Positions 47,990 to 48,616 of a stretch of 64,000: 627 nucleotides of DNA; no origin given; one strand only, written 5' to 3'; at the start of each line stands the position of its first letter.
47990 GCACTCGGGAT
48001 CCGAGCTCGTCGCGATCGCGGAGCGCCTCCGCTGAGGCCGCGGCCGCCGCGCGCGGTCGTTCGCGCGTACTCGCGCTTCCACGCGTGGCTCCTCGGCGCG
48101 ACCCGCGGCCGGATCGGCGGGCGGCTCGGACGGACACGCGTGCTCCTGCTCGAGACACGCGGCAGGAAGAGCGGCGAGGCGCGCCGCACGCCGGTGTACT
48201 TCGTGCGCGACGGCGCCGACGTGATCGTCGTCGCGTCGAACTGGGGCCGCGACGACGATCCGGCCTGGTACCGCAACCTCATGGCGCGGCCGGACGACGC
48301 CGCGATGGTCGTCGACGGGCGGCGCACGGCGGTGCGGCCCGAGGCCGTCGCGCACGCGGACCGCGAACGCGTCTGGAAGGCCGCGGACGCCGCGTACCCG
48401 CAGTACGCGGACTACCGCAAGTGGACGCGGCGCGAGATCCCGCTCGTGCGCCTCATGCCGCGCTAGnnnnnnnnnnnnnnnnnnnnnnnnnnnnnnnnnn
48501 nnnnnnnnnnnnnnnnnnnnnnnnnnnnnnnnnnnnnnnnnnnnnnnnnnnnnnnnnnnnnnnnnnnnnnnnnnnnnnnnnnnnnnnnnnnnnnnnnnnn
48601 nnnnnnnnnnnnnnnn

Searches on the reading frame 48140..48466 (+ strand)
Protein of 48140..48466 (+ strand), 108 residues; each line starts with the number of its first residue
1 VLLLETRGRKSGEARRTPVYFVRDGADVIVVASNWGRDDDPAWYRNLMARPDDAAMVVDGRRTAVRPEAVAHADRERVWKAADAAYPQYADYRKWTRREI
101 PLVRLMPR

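Call 59: search_protein_families(library=pfam, proteins=[window:48140-48466:+], max_evalue=0.0001)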
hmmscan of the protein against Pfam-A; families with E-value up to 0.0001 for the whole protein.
window:48140-48466:+ (108 aa): 1 family
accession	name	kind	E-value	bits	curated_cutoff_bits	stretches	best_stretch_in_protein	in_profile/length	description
PF04075.20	F420H2_quin_red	-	1.7e-27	96.5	22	1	2-104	26-127/130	F420H(2)-dependent quinone reductase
